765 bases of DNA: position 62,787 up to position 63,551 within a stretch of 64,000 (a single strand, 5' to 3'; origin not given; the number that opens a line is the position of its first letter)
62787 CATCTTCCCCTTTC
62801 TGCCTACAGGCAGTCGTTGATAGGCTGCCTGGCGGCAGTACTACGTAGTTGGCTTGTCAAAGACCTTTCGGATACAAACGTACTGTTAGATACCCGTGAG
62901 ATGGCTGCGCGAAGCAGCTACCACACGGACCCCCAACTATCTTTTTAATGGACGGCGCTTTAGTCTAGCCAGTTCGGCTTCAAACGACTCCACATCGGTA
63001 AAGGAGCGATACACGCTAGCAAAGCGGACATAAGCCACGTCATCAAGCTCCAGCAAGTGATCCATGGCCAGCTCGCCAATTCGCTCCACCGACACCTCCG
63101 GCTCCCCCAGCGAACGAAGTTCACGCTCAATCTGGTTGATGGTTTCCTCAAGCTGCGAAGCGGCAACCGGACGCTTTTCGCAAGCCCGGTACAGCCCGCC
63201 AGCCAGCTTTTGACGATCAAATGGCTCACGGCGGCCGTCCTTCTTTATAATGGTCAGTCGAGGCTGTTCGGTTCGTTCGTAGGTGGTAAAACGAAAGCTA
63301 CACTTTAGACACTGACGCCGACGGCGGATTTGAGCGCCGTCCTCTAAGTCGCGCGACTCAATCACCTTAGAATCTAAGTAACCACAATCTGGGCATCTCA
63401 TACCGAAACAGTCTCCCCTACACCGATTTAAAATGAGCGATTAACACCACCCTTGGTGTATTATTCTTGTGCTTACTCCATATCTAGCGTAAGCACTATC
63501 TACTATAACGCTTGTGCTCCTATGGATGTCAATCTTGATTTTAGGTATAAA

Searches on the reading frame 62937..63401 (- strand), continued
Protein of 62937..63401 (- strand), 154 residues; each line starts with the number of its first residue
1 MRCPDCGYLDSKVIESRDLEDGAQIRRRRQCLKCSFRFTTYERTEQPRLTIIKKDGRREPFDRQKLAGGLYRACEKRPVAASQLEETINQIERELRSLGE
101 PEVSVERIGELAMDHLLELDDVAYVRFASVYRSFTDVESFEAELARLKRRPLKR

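Call 70: search_protein_families(library=ncbifam, proteins=[L167:8691-11693:+, L169:8693-11401:+, window:62937-63401:-])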
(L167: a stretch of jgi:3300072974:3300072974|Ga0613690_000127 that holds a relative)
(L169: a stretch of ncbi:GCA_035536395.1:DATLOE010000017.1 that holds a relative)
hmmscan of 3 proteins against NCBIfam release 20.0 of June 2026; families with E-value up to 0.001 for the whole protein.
L167:8691-11693:+ (1000 aa): 18 families
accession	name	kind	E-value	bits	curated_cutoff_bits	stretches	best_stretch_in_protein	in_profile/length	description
NF005122.0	PRK06556.1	equivalog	6.8e-296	983.9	859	1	10-1000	10-960/960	vitamin B12-dependent ribonucleotide reductase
NF005736.0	PRK07562.1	equivalog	1.3e-168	562.9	1737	4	299-686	390-742/1222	vitamin B12-dependent ribonucleotide reductase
TIGR02504.1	NrdJ_Z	equivalog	6e-133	444.5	399.95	1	99-776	25-606/606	adenosylcobalamin-dependent ribonucleoside-diphosphate reductase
NF006417.0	PRK08665.1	equivalog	2.3e-81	274.2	961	3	609-996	417-756/759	vitamin B12-dependent ribonucleotide reductase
NF005010.0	PRK06406.1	subfamily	1.8e-53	181.9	1125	3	298-507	349-555/771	vitamin B12-dependent ribonucleotide reductase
TIGR02506.1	NrdE_NrdA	equivalog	1.8e-46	158.9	341.05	1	138-764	50-610/616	ribonucleoside-diphosphate reductase subunit alpha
NF006577.0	PRK09102.1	equivalog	1e-33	116.5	620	3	134-260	59-182/604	ribonucleoside-diphosphate reductase subunit alpha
NF005401.0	PRK06948.1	subfamily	6.3e-30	104.4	906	2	239-509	163-420/604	ribonucleotide reductase-like protein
NF006207.0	PRK08332.1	equivalog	6.3e-30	103.2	2400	2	588-777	1388-1563/1684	vitamin B12-dependent ribonucleotide reductase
NF005991.0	PRK08115.1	equivalog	1.4e-24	86.1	854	2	339-513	430-606/858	vitamin B12-dependent ribonucleotide reductase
TIGR04170.1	RNR_1b_NrdE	exception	2.1e-13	49.5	750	1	134-503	128-501/698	class 1b ribonucleoside-diphosphate reductase subunit alpha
NF005101.0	PRK06539.1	equivalog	2.6e-13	48.9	988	2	595-766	601-758/822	ribonucleoside-diphosphate reductase subunit alpha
TIGR02510.1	NrdE-prime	equivalog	2.8e-10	39.3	602.25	1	142-261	63-179/560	ribonucleoside-diphosphate reductase subunit alpha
NF009029.0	PRK12365.1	equivalog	4.8e-08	31.4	1350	1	151-508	439-795/1046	ribonucleoside-diphosphate reductase subunit alpha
NF006665.0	PRK09209.1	equivalog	5.2e-08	31.6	1057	0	163-261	229-327/761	ribonucleoside-diphosphate reductase subunit alpha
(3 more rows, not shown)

L169:8693-11401:+ (902 aa): 21 families
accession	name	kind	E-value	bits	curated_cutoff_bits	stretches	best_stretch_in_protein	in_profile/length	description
NF006417.0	PRK08665.1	equivalog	2e-209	697.6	961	2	127-901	63-758/759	vitamin B12-dependent ribonucleotide reductase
TIGR02504.1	NrdJ_Z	equivalog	9.2e-171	569.4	399.95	1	31-702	3-606/606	adenosylcobalamin-dependent ribonucleoside-diphosphate reductase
NF005010.0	PRK06406.1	subfamily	3.4e-147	491.8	1125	2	32-470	120-557/771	vitamin B12-dependent ribonucleotide reductase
NF006207.0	PRK08332.1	equivalog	4.7e-94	315.8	2400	4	522-709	1391-1569/1684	vitamin B12-dependent ribonucleotide reductase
NF005122.0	PRK06556.1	equivalog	1e-88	298.2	859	2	269-844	288-857/960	vitamin B12-dependent ribonucleotide reductase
TIGR02506.1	NrdE_NrdA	equivalog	2.4e-86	290.6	341.05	2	296-690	241-610/616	ribonucleoside-diphosphate reductase subunit alpha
NF005401.0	PRK06948.1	subfamily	1.1e-70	239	906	2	152-472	79-422/604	ribonucleotide reductase-like protein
NF005991.0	PRK08115.1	equivalog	2.1e-65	221.2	854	3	293-472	425-604/858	vitamin B12-dependent ribonucleotide reductase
NF005736.0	PRK07562.1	equivalog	4.1e-63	213.4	1737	3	270-569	398-697/1222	vitamin B12-dependent ribonucleotide reductase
NF006577.0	PRK09102.1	equivalog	1.6e-60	205.1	620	2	101-473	35-415/604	ribonucleoside-diphosphate reductase subunit alpha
NF005544.0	PRK07207.1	equivalog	6.5e-57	193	965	2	296-718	538-931/965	ribonucleoside-diphosphate reductase subunit alpha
NF005101.0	PRK06539.1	equivalog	2.2e-46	158.3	988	2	297-692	392-758/822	ribonucleoside-diphosphate reductase subunit alpha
NF009029.0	PRK12365.1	equivalog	5.8e-46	157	1350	2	296-692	621-991/1046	ribonucleoside-diphosphate reductase subunit alpha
TIGR04170.1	RNR_1b_NrdE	exception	4.2e-35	121.2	750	2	126-291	128-294/698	class 1b ribonucleoside-diphosphate reductase subunit alpha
NF006279.0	PRK08447.1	equivalog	2.1e-33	115.7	1082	2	127-346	182-426/789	ribonucleoside-diphosphate reductase subunit alpha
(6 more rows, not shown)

window:62937-63401:- (154 aa): 3 families
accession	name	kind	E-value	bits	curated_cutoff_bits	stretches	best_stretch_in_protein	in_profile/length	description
TIGR00244.1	TIGR00244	equivalog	1e-58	197.6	124.65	1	1-147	1-147/147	transcriptional regulator NrdR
NF005497.0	PRK07111.1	equivalog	2.6e-05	22.8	764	1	49-132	3-88/746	anaerobic ribonucleoside triphosphate reductase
NF006732.0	PRK09263.1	equivalog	0.00014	20.4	657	1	49-138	3-91/712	anaerobic ribonucleoside-triphosphate reductase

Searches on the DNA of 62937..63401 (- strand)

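Call 56: search_rna_families(sources=[L084, L085, L086, L167, L168, L169], threshold=gathering)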
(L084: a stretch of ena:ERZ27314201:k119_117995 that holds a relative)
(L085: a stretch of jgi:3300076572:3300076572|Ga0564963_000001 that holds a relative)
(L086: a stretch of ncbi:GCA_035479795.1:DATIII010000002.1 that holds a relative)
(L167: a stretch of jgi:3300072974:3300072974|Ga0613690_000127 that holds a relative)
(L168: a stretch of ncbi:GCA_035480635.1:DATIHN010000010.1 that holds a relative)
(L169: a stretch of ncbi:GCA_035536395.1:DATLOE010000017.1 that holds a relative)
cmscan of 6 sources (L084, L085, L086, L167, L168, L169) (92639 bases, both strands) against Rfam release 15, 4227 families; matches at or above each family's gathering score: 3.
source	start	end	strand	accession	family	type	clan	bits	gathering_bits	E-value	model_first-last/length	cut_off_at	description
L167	11900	11973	+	RF00005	tRNA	Gene; tRNA;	CL00001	72.3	29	1.1e-13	1-71/71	no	tRNA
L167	11825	11897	+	RF00005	tRNA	Gene; tRNA;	CL00001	60.9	29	1.5e-10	1-71/71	no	tRNA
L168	12624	12698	+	RF00005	tRNA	Gene; tRNA;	CL00001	43.9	29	6.8e-06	1-71/71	no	tRNA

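Call 57: search_rna_families(source=L085, start=8440, end=8790, threshold=evalue, max_evalue=5)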
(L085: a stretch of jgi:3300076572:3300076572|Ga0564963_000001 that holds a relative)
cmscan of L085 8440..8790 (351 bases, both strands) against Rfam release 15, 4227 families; matches with E-value up to 5: 1.
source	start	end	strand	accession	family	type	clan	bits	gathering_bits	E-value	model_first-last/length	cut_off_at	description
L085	8582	8655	+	RF03214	mir-769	Gene; miRNA;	-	24.5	57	0.01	1-81/81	no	mir-769 microRNA precursor family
